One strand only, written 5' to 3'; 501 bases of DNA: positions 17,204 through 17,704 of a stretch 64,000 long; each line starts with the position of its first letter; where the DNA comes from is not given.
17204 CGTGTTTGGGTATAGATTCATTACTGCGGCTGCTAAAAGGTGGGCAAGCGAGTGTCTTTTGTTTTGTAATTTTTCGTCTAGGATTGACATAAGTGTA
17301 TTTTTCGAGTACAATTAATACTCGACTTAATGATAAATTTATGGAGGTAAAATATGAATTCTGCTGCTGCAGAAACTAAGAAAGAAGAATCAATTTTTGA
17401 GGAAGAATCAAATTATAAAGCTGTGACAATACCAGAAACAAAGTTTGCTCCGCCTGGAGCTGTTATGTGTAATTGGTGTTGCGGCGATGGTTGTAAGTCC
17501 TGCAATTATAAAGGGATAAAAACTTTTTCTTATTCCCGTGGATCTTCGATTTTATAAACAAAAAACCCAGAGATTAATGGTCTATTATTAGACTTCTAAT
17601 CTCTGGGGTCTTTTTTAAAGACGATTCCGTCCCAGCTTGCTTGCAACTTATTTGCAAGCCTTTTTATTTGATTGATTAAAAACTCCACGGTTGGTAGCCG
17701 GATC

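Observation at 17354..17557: Stand-alone 67-aa peptide with a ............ cluster: RiPP-precursor-like or metal-binding micro-protein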

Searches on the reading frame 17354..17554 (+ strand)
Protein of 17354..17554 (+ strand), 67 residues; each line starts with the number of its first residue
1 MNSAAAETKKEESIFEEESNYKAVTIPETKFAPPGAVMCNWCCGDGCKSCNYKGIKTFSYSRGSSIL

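Call 3: search_protein_families(library=pfam, proteins=[window:17354-17554:+], max_evalue=10)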
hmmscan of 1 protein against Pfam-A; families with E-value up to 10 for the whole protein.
seq(67 aa): 2 families
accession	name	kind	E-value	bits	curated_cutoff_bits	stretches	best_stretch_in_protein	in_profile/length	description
PF21002.2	TMEM106_N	-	0.14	13.2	24.5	1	8-47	25-65/91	Transmembrane protein 106 N-terminal region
PF17653.6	DUF5522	-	0.57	10.7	25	1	42-53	34-45/48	Family of unknown function (DUF5522)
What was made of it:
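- A spacing of CxxC-x4-CxxC is unusually tight for a Zn site, and no zinc-finger HMM matches (call 3).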

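Call 4: search_protein_families(library=ncbifam, proteins=[window:17354-17554:+], max_evalue=10)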
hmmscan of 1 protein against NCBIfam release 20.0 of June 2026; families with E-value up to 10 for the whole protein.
seq(67 aa): 1 family
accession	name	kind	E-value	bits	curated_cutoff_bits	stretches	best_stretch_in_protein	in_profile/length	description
TIGR01213.2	pseudo_Pus10arc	equivalog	0.18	10.6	200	1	36-56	178-198/402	tRNA pseudouridine(54/55) synthase Pus10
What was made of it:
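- On RiPP precursor (SCIFF/ranthipeptide type): NCBIfam and Pfam at E<=10 return only noise (calls 3, 4).
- No match to SCIFF or other precursor models in NCBIfam or Pfam (calls 3, 4).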

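Call 7: find_homologous_proteins(query=window:17354-17554:+, max_evalue=10)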
Query seq(67 aa) (67 aa): 1 proteins with E <= 10 among 1 candidates.
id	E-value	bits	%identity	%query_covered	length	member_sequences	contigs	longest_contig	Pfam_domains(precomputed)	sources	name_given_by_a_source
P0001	3.9e-39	149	100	100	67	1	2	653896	-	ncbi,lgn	-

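Call 9: find_encoding_contigs(protein=P0001, flank=6000, max_places=6)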
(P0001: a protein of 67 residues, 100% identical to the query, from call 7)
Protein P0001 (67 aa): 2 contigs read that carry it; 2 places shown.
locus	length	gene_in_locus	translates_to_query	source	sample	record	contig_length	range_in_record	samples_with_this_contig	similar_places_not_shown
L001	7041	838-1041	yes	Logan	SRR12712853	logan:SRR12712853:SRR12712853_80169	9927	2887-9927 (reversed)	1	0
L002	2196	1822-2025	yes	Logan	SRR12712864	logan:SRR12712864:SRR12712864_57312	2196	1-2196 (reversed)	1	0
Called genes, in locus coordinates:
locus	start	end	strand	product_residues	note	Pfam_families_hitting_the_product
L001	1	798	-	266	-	?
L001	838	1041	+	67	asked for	-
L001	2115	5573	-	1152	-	PF02811:PHP, PF07733:DNA_pol3_alpha, PF17657:DNA_pol3_finger, PF14579:HHH_6, PF01336:tRNA_anti-codon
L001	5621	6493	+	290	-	-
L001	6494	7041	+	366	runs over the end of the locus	PF01098:FTSW_RODA_SPOVE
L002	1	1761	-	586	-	PF07973:tRNA_SAD (weak), PF00587:tRNA-synt_2b, PF03129:HGTP_anticodon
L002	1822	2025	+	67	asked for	-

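Call 10: list_cluster_members(proteins=[P0001])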
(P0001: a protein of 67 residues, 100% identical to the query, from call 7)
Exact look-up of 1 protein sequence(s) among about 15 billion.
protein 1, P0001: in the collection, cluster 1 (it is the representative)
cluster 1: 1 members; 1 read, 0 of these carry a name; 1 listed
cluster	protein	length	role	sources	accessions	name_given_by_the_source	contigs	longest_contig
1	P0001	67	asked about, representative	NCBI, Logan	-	-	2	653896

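Call 14: search_protein_representatives(protein=window:17354-17554:+)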
Query: 67 residues. Proteins with E-value up to 0.001 (for the whole library): 3; up to 1e-10: 1; up to 1e-30: 1. The best 3 are listed.
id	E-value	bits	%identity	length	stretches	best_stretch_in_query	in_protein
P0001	1.3e-39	148.5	100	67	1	1-67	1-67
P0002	1.7e-06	43.9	34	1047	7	23-50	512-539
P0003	4.7e-04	36.2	29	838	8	19-46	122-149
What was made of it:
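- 17354..17557 (+): 67-aa ORF (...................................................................); an ORFan. Calls 7, 14 (no homologue).
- On RiPP precursor (SCIFF/ranthipeptide type): Only self-hits (calls 7, 10, 14).
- No homologue of the peptide exists in about 15 billion proteins (calls 7, 10, 14). The ORF is an ORFan (calls 7, 14). No homologue at all (calls 7, 14).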

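Call 49: search_solved_structures(query=window:17354-17554:+, max_evalue=10, show_alignments=3)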
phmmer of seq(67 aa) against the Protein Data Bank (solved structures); distinct sequences matched with E-value up to 10: 2.
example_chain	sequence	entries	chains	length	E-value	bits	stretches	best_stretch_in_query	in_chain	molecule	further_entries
4gf0_A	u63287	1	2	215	0.23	15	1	36-60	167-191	Glutathione S-transferase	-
6e9k_A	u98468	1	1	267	1.3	12.7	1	16-57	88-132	Bovine ultralong antibody BOV-5 heavy chain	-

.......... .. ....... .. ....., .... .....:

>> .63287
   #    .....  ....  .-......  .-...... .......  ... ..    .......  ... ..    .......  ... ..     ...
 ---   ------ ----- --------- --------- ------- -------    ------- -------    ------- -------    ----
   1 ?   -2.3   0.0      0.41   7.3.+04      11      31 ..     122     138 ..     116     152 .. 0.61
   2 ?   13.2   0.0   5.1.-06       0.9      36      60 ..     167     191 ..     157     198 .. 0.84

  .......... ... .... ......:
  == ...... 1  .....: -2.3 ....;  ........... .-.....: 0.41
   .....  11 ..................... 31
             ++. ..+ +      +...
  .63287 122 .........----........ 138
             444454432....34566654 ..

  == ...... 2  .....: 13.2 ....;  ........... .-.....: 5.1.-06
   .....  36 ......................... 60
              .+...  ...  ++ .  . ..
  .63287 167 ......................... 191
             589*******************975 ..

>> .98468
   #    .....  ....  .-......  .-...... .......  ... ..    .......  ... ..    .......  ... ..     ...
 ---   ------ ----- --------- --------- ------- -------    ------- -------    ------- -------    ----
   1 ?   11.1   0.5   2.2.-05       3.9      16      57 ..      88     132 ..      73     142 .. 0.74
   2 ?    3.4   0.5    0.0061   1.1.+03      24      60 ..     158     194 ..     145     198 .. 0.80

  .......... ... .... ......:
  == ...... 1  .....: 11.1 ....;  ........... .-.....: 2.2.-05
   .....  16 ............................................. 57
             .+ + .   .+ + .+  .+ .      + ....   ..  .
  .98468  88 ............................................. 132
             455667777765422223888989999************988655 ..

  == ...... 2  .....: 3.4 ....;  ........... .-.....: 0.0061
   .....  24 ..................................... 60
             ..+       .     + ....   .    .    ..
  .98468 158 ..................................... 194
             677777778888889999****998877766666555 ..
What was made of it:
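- On DnaJ-type / Cys4 zinc-finger micro-protein: No PDB relative (call 49).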

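Call 54: predict_structure(protein=window:17354-17554:+)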
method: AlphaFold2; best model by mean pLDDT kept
length: 67 residues; sequences in the alignment: 1
mean_pLDDT: 47.1   pTM: 0.13
mean pLDDT of the five models: 47.1, 46.8, 46.4, 45.5, 38.6
residues with pLDDT >= 90: 0; 70-90: 0; 50-70: 18; < 50: 49
segments of 3 or more residues with pLDDT < 50: 18-20, 24-27, 31-67
pLDDT, mean of each block of 10 residues (from residue 1): 54 51 50 44 44 44 42
secondary structure: DSSP gave nothing for this model
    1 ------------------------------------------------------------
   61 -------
elements in order:
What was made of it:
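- On DnaJ-type / Cys4 zinc-finger micro-protein: AF2 pLDDT 47, with no secondary structure (call 54).
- Closest known: DnaJ-type CxxCxGxG zinc knuckle and small Cys4 zinc-finger micro-proteins. Different: There is no Pfam match (call 3), no PDB relative (call 49) and no confident model (call 54).
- AlphaFold gives no fold (pLDDT 47, call 54). There is no confident fold (call 54).
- Tried and rejected: AlphaFold2 on the single sequence gave pLDDT 47, so no fold search was attempted (call 54).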

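Call 67: find_related_loci(query=window:17354-17554:+, collection=viral_contigs, flank=3000)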
Query seq(67 aa) (67 aa) in viral_contigs; peptide patterns used: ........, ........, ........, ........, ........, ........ (x = any residue, [..] = any of these).
15 stretches matched a pattern, but none encodes a relative of the query by tblastn (E <= 1e-3).

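Call 68: search_dna_similar(query=window:17354-17554:+, collection=phages, mode=protein, max_evalue=1, max_rows=10)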
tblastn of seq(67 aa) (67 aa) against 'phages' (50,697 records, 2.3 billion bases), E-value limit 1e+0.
Records with a match: 3; places in all: 3; records where one place covers at least 80% of the query: 0.
Best place of each record, by identity: <60% 3.
By first word of the organism name: Pseudomonas 3.
By host as written in the record: Pseudomonas aeruginosa PA14 2; Pseudomonas aeruginosa 1.
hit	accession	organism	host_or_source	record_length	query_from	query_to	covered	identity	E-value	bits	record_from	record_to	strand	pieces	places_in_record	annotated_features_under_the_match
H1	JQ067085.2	Pseudomonas phage PaMx73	Pseudomonas aeruginosa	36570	26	48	34%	40.7%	8e-1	32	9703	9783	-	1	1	hypothetical protein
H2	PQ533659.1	Pseudomonas phage Meadow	Pseudomonas aeruginosa PA14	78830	26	48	34%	40.7%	8e-1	32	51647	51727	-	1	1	hypothetical protein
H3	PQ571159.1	Pseudomonas phage Forsyth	Pseudomonas aeruginosa PA14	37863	26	48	34%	40.7%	9e-1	32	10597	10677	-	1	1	hypothetical protein (x2)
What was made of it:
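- On RiPP precursor (SCIFF/ranthipeptide type): Nothing in viral or phage DNA (calls 67, 68).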

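Call 87: search_protein_families(library=phrogs, proteins=[window:17354-17554:+], max_evalue=1)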
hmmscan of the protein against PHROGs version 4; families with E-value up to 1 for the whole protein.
seq(67 aa): 2 families
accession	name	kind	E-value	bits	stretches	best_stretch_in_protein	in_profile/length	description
phrog_29690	-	unknown function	0.2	12.6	1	37-55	60-78/172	-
phrog_19793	-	unknown function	0.52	10.3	1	14-53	235-276/339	-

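Call 88: search_protein_families(library=padloc, proteins=[window:17354-17554:+], max_evalue=1)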
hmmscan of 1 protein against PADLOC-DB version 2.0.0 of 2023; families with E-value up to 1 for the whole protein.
seq(67 aa): 0 families
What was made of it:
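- Tried and rejected: PDB sequence search, PHROGs, PADLOC, viral contigs and phage tblastn found nothing (calls 49, 67, 68, 87, 88).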
